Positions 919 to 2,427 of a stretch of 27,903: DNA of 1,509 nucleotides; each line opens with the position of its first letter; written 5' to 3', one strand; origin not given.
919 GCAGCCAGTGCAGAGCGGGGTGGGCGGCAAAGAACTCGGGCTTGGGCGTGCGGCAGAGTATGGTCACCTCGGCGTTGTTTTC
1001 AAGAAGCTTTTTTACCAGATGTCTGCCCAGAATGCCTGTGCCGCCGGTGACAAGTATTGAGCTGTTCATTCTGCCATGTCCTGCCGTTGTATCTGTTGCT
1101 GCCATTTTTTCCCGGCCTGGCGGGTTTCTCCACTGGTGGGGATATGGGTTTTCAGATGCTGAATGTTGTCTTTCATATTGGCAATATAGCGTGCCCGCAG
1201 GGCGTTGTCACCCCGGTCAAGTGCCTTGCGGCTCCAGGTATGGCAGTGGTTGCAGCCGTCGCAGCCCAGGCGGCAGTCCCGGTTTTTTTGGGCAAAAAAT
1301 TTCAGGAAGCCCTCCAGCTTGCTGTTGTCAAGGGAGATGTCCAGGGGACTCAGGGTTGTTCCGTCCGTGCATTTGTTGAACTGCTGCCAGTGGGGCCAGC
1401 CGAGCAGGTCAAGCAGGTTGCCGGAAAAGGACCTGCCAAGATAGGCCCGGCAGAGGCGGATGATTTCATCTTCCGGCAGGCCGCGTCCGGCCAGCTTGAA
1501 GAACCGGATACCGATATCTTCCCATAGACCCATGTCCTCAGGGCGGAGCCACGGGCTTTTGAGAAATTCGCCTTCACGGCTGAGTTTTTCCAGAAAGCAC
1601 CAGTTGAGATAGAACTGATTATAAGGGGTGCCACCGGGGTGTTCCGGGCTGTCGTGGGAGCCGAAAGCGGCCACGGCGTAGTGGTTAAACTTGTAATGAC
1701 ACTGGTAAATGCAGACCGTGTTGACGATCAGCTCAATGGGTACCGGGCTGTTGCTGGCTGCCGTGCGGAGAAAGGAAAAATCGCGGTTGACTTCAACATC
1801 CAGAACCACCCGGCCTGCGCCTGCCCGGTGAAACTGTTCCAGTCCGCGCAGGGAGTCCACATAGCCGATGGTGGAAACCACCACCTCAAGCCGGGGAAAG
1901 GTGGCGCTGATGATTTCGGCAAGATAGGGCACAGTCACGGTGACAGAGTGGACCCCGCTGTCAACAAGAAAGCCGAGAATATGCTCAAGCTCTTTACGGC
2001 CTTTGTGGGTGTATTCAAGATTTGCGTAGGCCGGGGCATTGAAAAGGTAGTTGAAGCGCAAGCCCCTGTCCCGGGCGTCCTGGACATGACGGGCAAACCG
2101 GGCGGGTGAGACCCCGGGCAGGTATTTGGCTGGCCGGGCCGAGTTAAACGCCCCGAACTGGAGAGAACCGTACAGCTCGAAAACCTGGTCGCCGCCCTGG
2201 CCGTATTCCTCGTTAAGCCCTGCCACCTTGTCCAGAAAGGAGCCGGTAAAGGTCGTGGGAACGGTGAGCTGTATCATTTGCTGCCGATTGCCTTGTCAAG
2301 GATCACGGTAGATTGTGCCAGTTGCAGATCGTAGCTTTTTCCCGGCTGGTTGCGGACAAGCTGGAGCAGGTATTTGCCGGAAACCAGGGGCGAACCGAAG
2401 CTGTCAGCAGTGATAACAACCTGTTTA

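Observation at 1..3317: Coupled operon: pentaheme lipoprotein cytochrome, U32 Fe-S protein, thioester-reductase SDR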

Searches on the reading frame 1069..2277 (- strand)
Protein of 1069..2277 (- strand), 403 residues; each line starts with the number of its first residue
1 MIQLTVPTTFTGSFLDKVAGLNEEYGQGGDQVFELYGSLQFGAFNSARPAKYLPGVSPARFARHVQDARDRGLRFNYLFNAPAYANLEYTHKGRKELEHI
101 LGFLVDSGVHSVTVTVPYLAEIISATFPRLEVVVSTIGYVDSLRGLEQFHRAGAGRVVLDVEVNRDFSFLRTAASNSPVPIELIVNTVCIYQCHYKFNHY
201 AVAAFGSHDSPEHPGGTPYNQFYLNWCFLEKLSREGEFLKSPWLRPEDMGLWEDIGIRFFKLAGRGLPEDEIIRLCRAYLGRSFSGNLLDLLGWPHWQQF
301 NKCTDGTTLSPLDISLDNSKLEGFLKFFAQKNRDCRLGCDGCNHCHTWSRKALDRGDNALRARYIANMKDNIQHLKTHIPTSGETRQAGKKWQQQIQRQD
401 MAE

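Call 3: search_protein_families(library=pfam, proteins=[window:1069-2277:-], max_evalue=0.01)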
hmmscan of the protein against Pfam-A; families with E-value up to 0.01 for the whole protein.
window:1069-2277:- (403 aa): 1 family
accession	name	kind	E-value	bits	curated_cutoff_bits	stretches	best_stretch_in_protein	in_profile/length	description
PF01136.24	Peptidase_U32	-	1.3e-06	28.3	22.4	1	95-183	2-88/233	Peptidase family U32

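Call 4: search_protein_families(library=ncbifam, proteins=[window:1069-2277:-], max_evalue=0.01)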
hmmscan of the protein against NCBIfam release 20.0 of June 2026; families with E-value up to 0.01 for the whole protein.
window:1069-2277:- (403 aa): 0 families

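Call 7: find_homologous_proteins(query=window:1069-2277:-)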
Query window:1069-2277:- (403 aa): 137 proteins with E <= 0.001 among 5185 candidates; the best 120 are listed. Only proteins of 221 to 706 residues were searched: fused or split forms outside these lengths cannot appear, so this answer is no evidence that the protein stands alone or is whole; lengths 'longer' or 'shorter' looks for them.
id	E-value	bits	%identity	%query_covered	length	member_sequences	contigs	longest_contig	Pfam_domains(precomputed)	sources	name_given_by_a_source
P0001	7.5e-275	930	97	100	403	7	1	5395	PF01136.26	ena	-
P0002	1.2e-223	761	80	100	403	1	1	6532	PF01136.26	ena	-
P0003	5.9e-217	739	78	100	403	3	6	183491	PF01136.26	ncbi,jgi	jgi:collagenase-like PrtC family protease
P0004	2.9e-213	727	76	100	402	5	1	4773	PF01136.26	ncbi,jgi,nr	ncbi:MAG: hypothetical protein DSY50_03155 [Desulfobulbus sp.]|nr:MAG: hypothetical protein DSY50_03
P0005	1.3e-209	715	74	100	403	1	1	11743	PF01136.26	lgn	-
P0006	1.6e-209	714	75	100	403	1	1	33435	PF01136.26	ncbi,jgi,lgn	-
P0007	7.7e-185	633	65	99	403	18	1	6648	PF01136.26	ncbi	-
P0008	1.9e-183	628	66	99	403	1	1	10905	PF01136.26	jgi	jgi:collagenase-like PrtC family protease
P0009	2.3e-182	625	64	99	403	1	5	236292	PF01136.26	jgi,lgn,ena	jgi:collagenase-like PrtC family protease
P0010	2.7e-172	592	61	99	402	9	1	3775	PF01136.26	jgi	jgi:collagenase-like PrtC family protease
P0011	7.1e-172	590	62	99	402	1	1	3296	PF01136.26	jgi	jgi:collagenase-like PrtC family protease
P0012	1.5e-171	589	63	99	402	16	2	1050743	PF01136.26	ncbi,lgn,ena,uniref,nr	ncbi:U32 family peptidase [uncultured Desulfobulbus sp.]|uniref:U32 family peptidase n=1 Tax=uncultu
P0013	1.9e-171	589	62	96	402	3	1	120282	PF01136.26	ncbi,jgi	-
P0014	5.4e-171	587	61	99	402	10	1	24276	PF01136.26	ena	-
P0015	6.1e-171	587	63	99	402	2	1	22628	PF01136.26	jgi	jgi:collagenase-like PrtC family protease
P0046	1.3e-159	550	61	99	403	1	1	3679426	PF01136.26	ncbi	ncbi:U32 family peptidase [Thiovibrio sp. JS02]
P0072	2.2e-149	516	55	99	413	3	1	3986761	PF01136.26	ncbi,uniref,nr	ncbi:collagenase-like protease [Desulfocapsa sulfexigens DSM 10523]|uniref:Collagenase-like protease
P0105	1.2e-88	316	36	99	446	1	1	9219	PF01136.26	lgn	-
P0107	9.9e-86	307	39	87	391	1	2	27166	PF01136.26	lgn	-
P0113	2.5e-56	210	32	93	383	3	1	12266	PF01136.26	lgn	-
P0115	9.2e-53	198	37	87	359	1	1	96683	PF01136.26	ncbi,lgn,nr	ncbi:MAG TPA: U32 family peptidase [candidate division Zixibacteria bacterium]|nr:U32 family peptida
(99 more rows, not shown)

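Call 9: find_encoding_contigs(protein=P0072, flank=10000, max_places=3)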
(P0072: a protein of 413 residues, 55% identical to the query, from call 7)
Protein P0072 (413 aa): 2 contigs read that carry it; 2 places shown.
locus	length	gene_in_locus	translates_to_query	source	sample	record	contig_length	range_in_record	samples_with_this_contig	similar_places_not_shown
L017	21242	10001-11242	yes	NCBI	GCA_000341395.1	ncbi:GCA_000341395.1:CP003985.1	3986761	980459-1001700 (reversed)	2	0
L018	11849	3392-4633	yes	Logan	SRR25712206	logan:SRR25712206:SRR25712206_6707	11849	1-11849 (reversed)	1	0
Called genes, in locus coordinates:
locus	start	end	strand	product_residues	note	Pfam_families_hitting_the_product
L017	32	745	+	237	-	PF00215:OMPdecase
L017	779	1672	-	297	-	PF01740:STAS, PF13466:STAS_2 (weak), PF07238:PilZ (weak)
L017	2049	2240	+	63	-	-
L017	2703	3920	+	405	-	PF00291:PALP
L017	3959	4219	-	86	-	-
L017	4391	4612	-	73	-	-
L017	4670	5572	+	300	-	PF12974:Phosphonate-bd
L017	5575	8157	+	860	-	PF14827:dCache_3, PF00989:PAS, PF08447:PAS_3 (faint), PF08448:PAS_4, PF13426:PAS_9, PF00512:HisKA, PF02518:HATPase_c, PF00072:Response_reg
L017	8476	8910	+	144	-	PF03473:MOSC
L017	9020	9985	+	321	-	PF22113:Mtrc-MtrF_II-IV_dom (weak), PF14522:Cytochrome_C7 (faint), PF13435:Cytochrome_C554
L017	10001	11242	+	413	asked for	PF01136:Peptidase_U32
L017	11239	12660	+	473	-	PF01073:3Beta_HSD, PF01370:Epimerase, PF04321:RmlD_sub_bind, PF16363:GDP_Man_Dehyd (weak), PF07993:NAD_binding_4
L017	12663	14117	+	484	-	PF00202:Aminotran_3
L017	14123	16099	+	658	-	PF03176:MMPL (faint)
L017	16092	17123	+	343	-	-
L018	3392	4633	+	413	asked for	PF01136:Peptidase_U32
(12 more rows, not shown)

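Call 10: find_encoding_contigs(protein=P0046, flank=10000, max_places=3)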
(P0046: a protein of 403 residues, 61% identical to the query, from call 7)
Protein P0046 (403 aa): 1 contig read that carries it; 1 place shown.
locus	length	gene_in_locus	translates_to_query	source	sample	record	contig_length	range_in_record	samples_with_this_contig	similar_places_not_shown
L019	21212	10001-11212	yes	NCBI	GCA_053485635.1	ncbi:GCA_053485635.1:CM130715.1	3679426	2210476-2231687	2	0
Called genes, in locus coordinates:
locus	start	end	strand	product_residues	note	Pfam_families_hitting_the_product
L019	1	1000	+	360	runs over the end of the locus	PF03739:LptF_LptG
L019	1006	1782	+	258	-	-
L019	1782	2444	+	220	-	-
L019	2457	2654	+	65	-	-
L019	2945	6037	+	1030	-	PF13188:PAS_8 (weak), PF13426:PAS_9 (faint), PF01590:GAF, PF13185:GAF_2, PF00512:HisKA (weak), PF02518:HATPase_c, PF00072:Response_reg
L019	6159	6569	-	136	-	-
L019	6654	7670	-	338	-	PF04055:Radical_SAM, PF16199:Radical_SAM_C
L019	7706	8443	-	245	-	PF14622:Ribonucleas_3_3, PF00636:Ribonuclease_3, PF00035:dsrm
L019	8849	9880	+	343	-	PF03264:Cytochrom_NNT (faint), PF14522:Cytochrome_C7 (faint), PF22113:Mtrc-MtrF_II-IV_dom (faint), PF09699:Paired_CXXCH_1 (faint), PF13435:Cytochrome_C554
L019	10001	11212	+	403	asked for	PF01136:Peptidase_U32 (faint)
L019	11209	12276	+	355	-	PF01370:Epimerase, PF04321:RmlD_sub_bind, PF07993:NAD_binding_4, PF13460:NAD_binding_10 (weak), PF16363:GDP_Man_Dehyd (weak)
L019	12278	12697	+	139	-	PF02036:SCP2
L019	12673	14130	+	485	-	PF00202:Aminotran_3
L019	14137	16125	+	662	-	PF02460:Patched (weak)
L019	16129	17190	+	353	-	-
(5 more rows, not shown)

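Call 27: search_solved_structures(query=A1, max_evalue=1, show_alignments=2)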
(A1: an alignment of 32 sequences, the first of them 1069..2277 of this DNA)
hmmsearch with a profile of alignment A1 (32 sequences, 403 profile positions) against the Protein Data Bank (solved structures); distinct sequences matched with E-value up to 1: 5.
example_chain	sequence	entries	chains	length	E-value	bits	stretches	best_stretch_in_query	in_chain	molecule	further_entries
5d88_A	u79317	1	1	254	1.1e-15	60.4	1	57-184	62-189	Predicted protease of the collagenase family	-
2n3z_A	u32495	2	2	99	0.008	18.1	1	111-182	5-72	OR446 | De novo designed protein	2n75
6llq_A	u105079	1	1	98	0.17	13.7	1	111-159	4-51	VAL88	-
4gj1_A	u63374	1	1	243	0.67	11.7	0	141-183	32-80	1-(5-phosphoribosyl)-5-[(5-phosphoribosylamino)methylideneamino] imidazole-4-carboxamide i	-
9bov_B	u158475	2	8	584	0.88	11.3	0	329-358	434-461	NADH dehydrogenase (Quinone)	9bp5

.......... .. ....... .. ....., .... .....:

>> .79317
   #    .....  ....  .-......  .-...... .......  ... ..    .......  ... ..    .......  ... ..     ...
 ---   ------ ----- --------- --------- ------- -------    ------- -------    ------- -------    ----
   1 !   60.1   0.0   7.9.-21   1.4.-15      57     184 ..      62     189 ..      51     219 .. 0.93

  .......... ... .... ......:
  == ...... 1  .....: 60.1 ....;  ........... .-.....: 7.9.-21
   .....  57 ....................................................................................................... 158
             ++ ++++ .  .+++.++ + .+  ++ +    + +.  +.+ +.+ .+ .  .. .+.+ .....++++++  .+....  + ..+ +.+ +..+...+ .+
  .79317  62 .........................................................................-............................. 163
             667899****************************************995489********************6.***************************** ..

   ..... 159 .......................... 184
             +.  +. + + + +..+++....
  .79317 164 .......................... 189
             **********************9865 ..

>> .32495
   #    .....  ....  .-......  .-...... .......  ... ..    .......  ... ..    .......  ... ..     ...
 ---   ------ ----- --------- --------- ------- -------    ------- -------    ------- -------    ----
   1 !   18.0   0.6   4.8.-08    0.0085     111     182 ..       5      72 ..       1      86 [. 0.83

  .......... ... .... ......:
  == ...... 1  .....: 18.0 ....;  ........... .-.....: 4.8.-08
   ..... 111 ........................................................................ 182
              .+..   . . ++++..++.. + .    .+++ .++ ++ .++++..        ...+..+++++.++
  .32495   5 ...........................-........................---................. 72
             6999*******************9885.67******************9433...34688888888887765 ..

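Call 28: find_encoding_contigs(protein=P0115, flank=8000, max_places=2)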
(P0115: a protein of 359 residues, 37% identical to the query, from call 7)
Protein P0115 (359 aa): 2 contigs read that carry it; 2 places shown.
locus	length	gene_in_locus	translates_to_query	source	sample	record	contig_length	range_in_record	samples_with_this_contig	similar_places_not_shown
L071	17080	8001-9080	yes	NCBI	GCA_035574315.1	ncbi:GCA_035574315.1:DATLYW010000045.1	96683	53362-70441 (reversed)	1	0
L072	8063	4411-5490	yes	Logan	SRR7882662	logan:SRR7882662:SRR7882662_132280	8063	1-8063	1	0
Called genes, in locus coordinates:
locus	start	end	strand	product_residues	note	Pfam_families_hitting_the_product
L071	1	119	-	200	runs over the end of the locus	PF13187:Fer4_9 (faint), PF13247:Fer4_11, PF12838:Fer4_7 (weak), PF00037:Fer4, PF12797:Fer4_2 (weak), PF12837:Fer4_6, PF13237:Fer4_10 (weak), PF13247:Fer4_11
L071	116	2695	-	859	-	PF04879:Molybdop_Fe4S4, PF00384:Molybdopterin, PF01568:Molydop_binding (weak)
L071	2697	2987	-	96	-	-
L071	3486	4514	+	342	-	PF12837:Fer4_6 (faint), PF12838:Fer4_7 (faint), PF13237:Fer4_10 (faint), PF13247:Fer4_11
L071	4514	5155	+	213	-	PF02613:Nitrate_red_del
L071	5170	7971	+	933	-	PF00384:Molybdopterin, PF01568:Molydop_binding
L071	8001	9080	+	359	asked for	PF01136:Peptidase_U32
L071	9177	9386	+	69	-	PF04945:YHS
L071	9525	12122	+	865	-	PF00384:Molybdopterin, PF01568:Molydop_binding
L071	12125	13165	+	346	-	PF09084:NMT1, PF13379:NMT1_2, PF12974:Phosphonate-bd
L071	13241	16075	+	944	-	PF00384:Molybdopterin, PF01568:Molydop_binding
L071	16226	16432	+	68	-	PF04945:YHS (weak)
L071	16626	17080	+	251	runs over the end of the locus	PF00037:Fer4 (faint), PF12837:Fer4_6 (faint), PF13237:Fer4_10 (faint), PF13187:Fer4_9, PF13247:Fer4_11, PF12838:Fer4_7 (weak), PF25160:LdpA_Fe-S-bd (weak)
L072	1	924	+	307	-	?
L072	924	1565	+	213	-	PF02613:Nitrate_red_del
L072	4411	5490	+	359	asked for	PF01136:Peptidase_U32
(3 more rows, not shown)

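Call 29: find_encoding_contigs(protein=P0107, flank=8000, max_places=2)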
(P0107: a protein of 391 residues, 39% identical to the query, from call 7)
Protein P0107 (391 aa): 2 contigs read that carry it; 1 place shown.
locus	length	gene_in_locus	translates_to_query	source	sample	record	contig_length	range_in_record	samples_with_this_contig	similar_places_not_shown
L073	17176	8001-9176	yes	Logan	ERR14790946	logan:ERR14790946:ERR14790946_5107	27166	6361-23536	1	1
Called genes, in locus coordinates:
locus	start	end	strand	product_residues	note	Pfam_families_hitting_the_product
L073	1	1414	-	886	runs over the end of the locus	PF01266:DAO (faint), PF04820:Trp_halogenase (faint), PF07992:Pyr_redox_2 (faint), PF13450:NAD_binding_8 (faint), PF13454:NAD_binding_9 (faint)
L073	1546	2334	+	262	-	PF06177:QueT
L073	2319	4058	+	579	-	PF03193:RsgA_GTPase (faint), PF13481:AAA_25 (faint), PF00005:ABC_tran, PF02463:SMC_N (faint), PF13175:AAA_15 (faint), PF13191:AAA_16 (faint), PF13555:AAA_29 (faint), PF00005:ABC_tran, +2 more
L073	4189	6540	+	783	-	PF00072:Response_reg, PF00004:AAA (faint), PF00158:Sigma54_activat, PF14532:Sigma54_activ_2, PF07728:AAA_5 (weak), PF25601:AAA_lid_14, PF02954:HTH_8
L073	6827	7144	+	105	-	-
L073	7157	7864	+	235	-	PF00034:Cytochrom_C (weak), PF13442:Cytochrome_CBB3 (faint)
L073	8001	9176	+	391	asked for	PF01136:Peptidase_U32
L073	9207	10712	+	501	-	PF01073:3Beta_HSD, PF01370:Epimerase, PF04321:RmlD_sub_bind, PF07993:NAD_binding_4, PF16363:GDP_Man_Dehyd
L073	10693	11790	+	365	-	-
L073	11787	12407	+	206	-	PF04264:YceI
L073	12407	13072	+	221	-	PF01738:DLH (weak)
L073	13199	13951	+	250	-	PF02463:SMC_N (faint), PF00005:ABC_tran, PF13304:AAA_21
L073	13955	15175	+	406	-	PF12679:ABC2_membrane_2, PF12698:ABC2_membrane_3, PF01061:ABC2_membrane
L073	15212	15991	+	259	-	PF02361:CbiQ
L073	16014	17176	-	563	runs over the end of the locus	PF14559:TPR_19 (faint), PF13424:TPR_12 (faint), PF13431:TPR_17 (faint), PF00515:TPR_1 (faint), PF07719:TPR_2 (faint), PF13181:TPR_8 (faint), PF13374:TPR_10 (faint), PF13414:TPR_11 (weak), +1 more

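Call 31: find_encoding_contigs(protein=P0105, flank=8000, max_places=2)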
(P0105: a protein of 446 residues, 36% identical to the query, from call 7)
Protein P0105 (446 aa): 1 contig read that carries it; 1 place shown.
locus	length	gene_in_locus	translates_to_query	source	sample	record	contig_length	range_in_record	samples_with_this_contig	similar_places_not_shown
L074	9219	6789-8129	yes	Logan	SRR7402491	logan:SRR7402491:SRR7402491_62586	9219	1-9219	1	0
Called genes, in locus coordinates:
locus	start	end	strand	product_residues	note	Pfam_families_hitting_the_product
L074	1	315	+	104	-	?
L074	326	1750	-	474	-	PF01773:Nucleos_tra2_N, PF07670:Gate, PF07662:Nucleos_tra2_C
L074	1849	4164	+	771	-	PF05359:DUF748, PF13116:YhdP (faint), PF05170:AsmA (weak)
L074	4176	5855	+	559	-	PF01565:FAD_binding_4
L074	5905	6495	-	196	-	PF20329:DUF6624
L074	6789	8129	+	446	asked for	PF01136:Peptidase_U32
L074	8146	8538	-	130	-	-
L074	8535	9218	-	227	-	?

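Call 32: find_encoding_contigs(protein=P0113, flank=8000, max_places=2)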
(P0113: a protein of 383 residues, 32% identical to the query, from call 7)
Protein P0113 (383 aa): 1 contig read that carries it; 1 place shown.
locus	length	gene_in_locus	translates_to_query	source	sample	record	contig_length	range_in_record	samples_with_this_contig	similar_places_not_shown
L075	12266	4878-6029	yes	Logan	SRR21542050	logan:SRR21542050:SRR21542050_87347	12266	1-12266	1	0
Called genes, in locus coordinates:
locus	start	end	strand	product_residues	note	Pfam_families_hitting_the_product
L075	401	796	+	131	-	-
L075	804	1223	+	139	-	PF01575:MaoC_dehydratas, PF13452:FAS1_DH_region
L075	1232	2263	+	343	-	PF02504:FA_synthesis, PF01515:PTA_PTB (weak)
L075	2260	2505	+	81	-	PF00550:PP-binding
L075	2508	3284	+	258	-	PF00106:adh_short, PF08659:KR, PF13561:adh_short_C2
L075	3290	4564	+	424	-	PF00109:ketoacyl-synt, PF00108:Thiolase_N (weak), PF02801:Ketoacyl-synt_C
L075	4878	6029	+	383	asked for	PF01136:Peptidase_U32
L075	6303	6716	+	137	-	PF00164:Ribosom_S12_S23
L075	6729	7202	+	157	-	PF00177:Ribosomal_S7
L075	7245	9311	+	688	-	PF00009:GTP_EFTU, PF03144:GTP_EFTU_D2, PF22042:EF-G_D2, PF14492:EFG_III, PF03764:EFG_IV, PF00679:EFG_C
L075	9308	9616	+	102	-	PF00338:Ribosomal_S10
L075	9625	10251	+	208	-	PF00297:Ribosomal_L3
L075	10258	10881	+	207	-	PF00573:Ribosomal_L4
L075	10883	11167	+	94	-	PF00276:Ribosomal_L23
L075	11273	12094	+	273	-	PF00181:Ribosomal_L2_N, PF03947:Ribosomal_L2_C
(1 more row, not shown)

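Call 36: search_protein_families(library=pfam, proteins=[L073:6827-7144:+, L073:7157-7864:+, L073:9207-10712:+, L073:10693-11790:+, L073:11787-12407:+, L073:12407-13072:+], max_evalue=0.001)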
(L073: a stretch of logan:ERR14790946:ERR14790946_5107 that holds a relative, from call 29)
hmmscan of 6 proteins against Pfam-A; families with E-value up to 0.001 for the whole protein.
L073:6827-7144:+ (105 aa): 0 families

L073:7157-7864:+ (235 aa): 2 families
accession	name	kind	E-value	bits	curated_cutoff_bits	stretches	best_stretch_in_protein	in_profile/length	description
PF13442.11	Cytochrome_CBB3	-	5.3e-13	49.5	27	1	32-52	2-21/68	Cytochrome C oxidase, cbb3-type, subunit III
PF00034.26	Cytochrom_C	-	6e-10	40.7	21.3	1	34-139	2-87/90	Cytochrome c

L073:9207-10712:+ (501 aa): 7 families
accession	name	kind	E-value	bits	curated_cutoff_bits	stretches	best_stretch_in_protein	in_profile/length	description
PF07993.18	NAD_binding_4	-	1.4e-44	152.6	20.1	1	7-251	1-256/258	Male sterility protein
PF01370.27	Epimerase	-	2.3e-19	70.2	20.9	1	6-216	2-193/240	NAD dependent epimerase/dehydratase family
PF01073.25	3Beta_HSD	-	1.5e-14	54.1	22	1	7-291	2-270/280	3-beta hydroxysteroid dehydrogenase/isomerase family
PF04321.23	RmlD_sub_bind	-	2e-09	37.4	27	1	5-204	3-159/287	RmlD substrate binding domain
PF16363.11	GDP_Man_Dehyd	-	5.8e-09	36.3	27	1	6-192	1-181/332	GDP-mannose 4,6 dehydratase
PF02036.22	SCP2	-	7.2e-05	23.5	21.3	1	401-485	17-101/101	SCP-2 sterol transfer family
PF02719.21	Polysacc_synt_2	-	0.00038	20.2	20.2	1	6-140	2-130/293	Polysaccharide biosynthesis protein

L073:10693-11790:+ (365 aa): 0 families

L073:11787-12407:+ (206 aa): 1 family
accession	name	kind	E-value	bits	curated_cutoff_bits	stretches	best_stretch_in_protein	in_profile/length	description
PF04264.18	YceI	-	4.2e-19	69.8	23.7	1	39-201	1-148/150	YceI-like domain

L073:12407-13072:+ (221 aa): 3 families
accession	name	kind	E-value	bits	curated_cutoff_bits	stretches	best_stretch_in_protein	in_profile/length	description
PF01738.24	DLH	-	7e-06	26.2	21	1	47-207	28-192/217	Dienelactone hydrolase family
PF12146.15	Hydrolase_4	-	0.00021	21.1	27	1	51-139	22-98/239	Serine aminopeptidase, S33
PF00561.26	Abhydrolase_1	-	0.00092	19.4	25.8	0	52-137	19-89/245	alpha/beta hydrolase fold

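Call 60: predict_structure(alignment_id=A1)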
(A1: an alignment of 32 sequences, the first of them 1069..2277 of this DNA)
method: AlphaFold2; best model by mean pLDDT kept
length: 403 residues; sequences in the alignment: 32
mean_pLDDT: 93.5   pTM: 0.92
mean pLDDT of the five models: 93.5, 93.3, 92.6, 92.6, 91.2
residues with pLDDT >= 90: 329; 70-90: 70; 50-70: 2; < 50: 2
segments of 3 or more residues with pLDDT < 50: none
pLDDT, mean of each block of 10 residues (from residue 1): 97 97 94 97 90 91 98 97 92 96 98 97 98 97 98 98 95 98 95 91 88 82 93 93 96 98 92 97 94 87 92 96 95 83 92 95 97 93 92 86 46
secondary structure, 60 per line:
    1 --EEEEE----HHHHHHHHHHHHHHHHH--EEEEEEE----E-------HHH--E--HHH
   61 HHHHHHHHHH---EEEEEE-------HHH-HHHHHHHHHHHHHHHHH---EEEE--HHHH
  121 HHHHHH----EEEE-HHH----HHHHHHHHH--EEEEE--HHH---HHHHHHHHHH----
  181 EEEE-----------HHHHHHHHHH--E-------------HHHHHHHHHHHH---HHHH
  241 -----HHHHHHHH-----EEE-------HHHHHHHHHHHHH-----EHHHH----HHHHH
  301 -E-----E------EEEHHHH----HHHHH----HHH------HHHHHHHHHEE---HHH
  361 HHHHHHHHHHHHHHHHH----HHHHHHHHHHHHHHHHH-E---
elements in order: E3-7 H12-28 E31-37 H58-70 E74-79 H91-107 E111-114 H117-126 E131-134 H143-151 E154-158 H167-176 E181-184 H196-205 H222-233 H237-240 H246-253 E259-261 H269-281 H288-291 H296-300 E315-317 H318-321 H326-330 H344-352 H358-377 H382-398

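Call 64: fold_search(model_id=the predicted structure, library=pdb)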
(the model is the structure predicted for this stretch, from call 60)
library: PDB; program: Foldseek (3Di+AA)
matches with E <= 10: 500; with E <= 0.001: 500
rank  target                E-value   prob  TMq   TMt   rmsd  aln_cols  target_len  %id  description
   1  5d88                  1.1e-10  1.00  0.48  0.75   4.6       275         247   19  The Structure of the U32 Peptidase Mk0906 (released 2015-12-02)
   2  8eac_A                7.7e-06  1.00  0.38  0.49   8.0       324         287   13  Thermus thermophilus methylenetetrahydrofolate reductase (released 2023-01-18)
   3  8uy1_C                1.9e-05  1.00  0.35  0.25   8.9       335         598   13  Methylenetetrahydrofolate reductase from Chaetomium thermophilum DSM 1495, Active (R) State (released 2024-06-19)
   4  4hnv_C                2.3e-05  1.00  0.35  0.16  14.1       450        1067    9  Crystal structure of R54E mutant of S. aureus Pyruvate carboxylase (released 2013-01-16)
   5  7wmx                  2.4e-05  1.00  0.38  0.49   9.4       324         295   11  Crystal structure of methylenetetrahydrofolate reductase MSMEG_6649 from Mycobacterium smegmatis with 5,10-methylenetetr (released 2023-01-25)
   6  3hbl_C                2.5e-05  1.00  0.35  0.16  14.2       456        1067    8  Crystal Structure of S. aureus Pyruvate Carboxylase T908A Mutant (released 2009-06-30)
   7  4u3c_A                2.5e-05  1.00  0.34  0.22  10.2       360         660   10  Docking Site of Maltohexaose in the Mtb GlgE (released 2015-07-22)
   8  7wmz_E                2.5e-05  1.00  0.39  0.50   8.3       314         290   14  Crystal structure of methylenetetrahydrofolate reductase MSMEG_6649 from Mycobacterium smegmatis with NADH (released 2023-01-25)
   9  3zss_A                2.9e-05  1.00  0.35  0.23  10.4       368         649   11  Apo form of GlgE isoform 1 from Streptomyces coelicolor (released 2011-09-14)
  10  4jn6_A                3.3e-05  1.00  0.33  0.37  14.9       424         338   11  Crystal Structure of the Aldolase-Dehydrogenase Complex from Mycobacterium tuberculosis HRv37 (released 2013-05-08)
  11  7wmz_D                3.3e-05  1.00  0.36  0.47   8.6       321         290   12  Crystal structure of methylenetetrahydrofolate reductase MSMEG_6649 from Mycobacterium smegmatis with NADH (released 2023-01-25)
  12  4myx_D                3.6e-05  1.00  0.31  0.35  18.5       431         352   10  Crystal Structure of the Inosine 5'-monophosphate Dehydrogenase, with a Internal Deletion of CBS Domain from Bacillus  (released 2014-07-23)
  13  4iqd_A                3.8e-05  1.00  0.33  0.43   8.9       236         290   14  Crystal Structure of Carboxyvinyl-Carboxyphosphonate Phosphorylmutase from Bacillus anthracis (released 2013-01-23)
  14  9pl0_B                3.8e-05  1.00  0.32  0.39  17.4       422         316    8  The structure of the Fusobacterium nucleatum Enoyl-Acyl Carrier Protein Reductase (FabK) bound to an inhibitor (released 2026-01-28)
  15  5cim_B                4.1e-05  1.00  0.33  0.21  10.2       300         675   12  Structure of Mycobacterium thermoresistibile GlgE in complex with maltose (cocrystallisation with maltose-1-phosphate) (released 2015-12-09)
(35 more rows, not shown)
